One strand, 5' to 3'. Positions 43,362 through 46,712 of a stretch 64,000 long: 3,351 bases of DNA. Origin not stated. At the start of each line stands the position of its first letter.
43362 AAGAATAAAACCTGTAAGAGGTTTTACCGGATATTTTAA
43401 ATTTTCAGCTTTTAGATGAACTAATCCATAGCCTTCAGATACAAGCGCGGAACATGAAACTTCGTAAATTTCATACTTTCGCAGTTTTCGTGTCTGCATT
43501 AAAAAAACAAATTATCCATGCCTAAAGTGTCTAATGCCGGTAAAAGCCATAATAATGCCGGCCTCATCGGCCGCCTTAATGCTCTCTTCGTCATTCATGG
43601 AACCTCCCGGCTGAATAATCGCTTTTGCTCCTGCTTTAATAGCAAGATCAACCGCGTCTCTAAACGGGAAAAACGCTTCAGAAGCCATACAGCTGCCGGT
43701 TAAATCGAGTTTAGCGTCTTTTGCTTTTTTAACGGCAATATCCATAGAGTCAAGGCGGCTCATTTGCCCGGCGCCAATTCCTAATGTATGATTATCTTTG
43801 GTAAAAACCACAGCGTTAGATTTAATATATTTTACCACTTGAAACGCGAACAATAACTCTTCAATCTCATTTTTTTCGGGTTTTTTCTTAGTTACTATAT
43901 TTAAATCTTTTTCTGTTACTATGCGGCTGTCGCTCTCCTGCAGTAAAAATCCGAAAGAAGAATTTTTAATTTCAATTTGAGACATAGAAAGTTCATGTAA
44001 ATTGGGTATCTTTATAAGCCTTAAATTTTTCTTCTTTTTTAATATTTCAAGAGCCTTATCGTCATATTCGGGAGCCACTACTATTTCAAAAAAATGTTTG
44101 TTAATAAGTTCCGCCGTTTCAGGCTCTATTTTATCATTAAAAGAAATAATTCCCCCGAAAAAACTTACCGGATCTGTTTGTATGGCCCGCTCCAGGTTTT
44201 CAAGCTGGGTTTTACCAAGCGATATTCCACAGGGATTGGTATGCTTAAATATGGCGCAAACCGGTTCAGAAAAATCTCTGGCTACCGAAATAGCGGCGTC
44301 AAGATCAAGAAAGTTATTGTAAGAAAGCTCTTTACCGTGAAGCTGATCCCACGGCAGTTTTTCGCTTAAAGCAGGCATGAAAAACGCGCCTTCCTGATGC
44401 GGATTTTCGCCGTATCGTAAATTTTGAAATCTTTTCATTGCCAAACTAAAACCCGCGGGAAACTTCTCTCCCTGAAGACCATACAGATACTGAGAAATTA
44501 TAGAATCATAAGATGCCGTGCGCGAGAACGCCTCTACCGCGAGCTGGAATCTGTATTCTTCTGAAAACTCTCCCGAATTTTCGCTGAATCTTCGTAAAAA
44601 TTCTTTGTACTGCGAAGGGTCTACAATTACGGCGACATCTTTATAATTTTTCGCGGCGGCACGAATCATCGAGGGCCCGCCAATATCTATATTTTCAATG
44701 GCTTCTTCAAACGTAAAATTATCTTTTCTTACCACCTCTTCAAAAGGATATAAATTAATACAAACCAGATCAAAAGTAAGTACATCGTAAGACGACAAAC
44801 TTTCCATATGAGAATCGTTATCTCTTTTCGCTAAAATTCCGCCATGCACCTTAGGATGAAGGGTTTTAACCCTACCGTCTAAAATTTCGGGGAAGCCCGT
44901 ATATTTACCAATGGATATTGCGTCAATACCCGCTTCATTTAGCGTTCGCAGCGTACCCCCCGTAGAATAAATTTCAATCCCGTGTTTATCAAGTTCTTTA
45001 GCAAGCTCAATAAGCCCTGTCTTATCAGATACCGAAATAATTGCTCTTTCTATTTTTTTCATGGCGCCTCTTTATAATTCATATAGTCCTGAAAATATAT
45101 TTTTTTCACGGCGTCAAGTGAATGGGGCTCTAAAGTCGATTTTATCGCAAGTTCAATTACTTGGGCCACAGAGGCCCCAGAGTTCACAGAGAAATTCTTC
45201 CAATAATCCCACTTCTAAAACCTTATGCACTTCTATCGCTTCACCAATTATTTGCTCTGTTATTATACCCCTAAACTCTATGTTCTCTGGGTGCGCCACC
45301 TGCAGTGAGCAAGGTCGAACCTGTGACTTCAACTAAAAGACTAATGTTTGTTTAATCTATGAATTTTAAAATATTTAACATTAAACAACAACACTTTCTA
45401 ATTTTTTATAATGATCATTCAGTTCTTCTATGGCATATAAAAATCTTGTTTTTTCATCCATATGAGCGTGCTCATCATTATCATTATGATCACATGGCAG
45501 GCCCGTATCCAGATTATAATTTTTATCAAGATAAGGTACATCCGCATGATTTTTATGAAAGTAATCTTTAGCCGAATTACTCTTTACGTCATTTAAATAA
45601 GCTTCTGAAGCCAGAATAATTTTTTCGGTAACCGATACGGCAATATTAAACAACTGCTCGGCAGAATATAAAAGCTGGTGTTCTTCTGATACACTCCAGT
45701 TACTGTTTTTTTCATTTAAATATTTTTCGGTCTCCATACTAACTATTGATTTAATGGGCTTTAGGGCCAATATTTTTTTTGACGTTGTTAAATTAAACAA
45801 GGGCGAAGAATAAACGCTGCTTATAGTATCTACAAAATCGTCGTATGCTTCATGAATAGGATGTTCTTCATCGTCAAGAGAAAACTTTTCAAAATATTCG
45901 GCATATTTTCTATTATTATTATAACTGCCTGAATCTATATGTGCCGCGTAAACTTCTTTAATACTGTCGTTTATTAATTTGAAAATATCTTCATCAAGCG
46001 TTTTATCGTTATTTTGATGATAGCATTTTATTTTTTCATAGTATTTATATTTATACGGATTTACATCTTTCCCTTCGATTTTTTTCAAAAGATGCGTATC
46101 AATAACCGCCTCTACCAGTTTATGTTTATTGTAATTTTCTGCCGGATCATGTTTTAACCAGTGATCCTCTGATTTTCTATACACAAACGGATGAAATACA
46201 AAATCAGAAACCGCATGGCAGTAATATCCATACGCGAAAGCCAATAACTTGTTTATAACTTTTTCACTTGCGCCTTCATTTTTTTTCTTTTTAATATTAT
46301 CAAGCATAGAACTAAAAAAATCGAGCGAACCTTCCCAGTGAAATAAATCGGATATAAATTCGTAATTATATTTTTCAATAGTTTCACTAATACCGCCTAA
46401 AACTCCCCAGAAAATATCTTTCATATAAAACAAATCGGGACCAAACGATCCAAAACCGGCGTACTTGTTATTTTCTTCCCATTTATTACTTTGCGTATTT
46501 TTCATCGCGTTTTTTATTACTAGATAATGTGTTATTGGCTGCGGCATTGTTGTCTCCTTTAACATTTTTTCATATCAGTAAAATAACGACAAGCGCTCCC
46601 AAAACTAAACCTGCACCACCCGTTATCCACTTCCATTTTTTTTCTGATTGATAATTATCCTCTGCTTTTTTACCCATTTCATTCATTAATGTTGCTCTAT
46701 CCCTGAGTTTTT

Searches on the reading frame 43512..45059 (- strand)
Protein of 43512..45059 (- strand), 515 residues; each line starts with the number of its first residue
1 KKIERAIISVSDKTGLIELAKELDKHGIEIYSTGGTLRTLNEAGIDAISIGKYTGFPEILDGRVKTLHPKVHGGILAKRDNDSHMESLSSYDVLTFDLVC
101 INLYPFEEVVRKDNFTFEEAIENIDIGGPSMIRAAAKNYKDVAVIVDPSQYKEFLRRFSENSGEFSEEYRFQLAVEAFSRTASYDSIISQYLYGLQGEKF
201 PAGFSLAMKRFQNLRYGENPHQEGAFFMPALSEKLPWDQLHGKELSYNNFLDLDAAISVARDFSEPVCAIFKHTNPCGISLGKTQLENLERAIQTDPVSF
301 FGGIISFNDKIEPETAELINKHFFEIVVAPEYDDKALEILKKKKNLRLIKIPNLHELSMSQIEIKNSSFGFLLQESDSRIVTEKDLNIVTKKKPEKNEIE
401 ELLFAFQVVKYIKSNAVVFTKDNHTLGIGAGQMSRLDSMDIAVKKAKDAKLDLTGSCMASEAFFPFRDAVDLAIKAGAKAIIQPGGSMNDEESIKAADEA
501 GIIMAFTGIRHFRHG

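Call 51: search_protein_families(library=pfam, proteins=[window:43512-45059:-], max_evalue=0.00001)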
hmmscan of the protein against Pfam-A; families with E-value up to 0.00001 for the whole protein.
window:43512-45059:- (515 aa): 2 families
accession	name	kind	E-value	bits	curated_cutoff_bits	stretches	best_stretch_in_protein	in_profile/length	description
PF01808.24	AICARFT_IMPCHas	-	1.2e-115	386.7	25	1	135-445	1-311/311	AICARFT/IMPCHase bienzyme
PF02142.27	MGS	-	1.4e-21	76.9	24.1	1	15-129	1-93/94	MGS-like domain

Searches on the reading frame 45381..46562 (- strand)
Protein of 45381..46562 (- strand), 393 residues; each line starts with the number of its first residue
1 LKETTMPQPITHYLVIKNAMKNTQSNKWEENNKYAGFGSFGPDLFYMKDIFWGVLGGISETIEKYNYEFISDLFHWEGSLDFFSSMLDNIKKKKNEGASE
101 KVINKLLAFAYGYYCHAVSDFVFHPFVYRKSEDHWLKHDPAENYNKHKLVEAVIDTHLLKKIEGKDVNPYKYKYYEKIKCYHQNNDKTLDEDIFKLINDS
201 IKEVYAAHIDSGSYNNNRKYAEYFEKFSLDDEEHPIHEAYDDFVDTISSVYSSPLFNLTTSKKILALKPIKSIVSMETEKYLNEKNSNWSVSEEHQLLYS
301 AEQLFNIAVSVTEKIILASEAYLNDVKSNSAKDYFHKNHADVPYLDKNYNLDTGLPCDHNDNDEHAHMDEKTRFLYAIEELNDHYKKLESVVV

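Call 51: search_protein_families(library=pfam, proteins=[window:45381-46562:-], max_evalue=0.00001)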
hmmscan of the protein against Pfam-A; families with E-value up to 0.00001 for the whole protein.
window:45381-46562:- (393 aa): 1 family
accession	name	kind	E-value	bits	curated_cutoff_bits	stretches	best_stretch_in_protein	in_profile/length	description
PF00882.24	Zn_dep_PLPC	-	7.7e-12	45.9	26.8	1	11-205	1-165/167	Zinc dependent phospholipase C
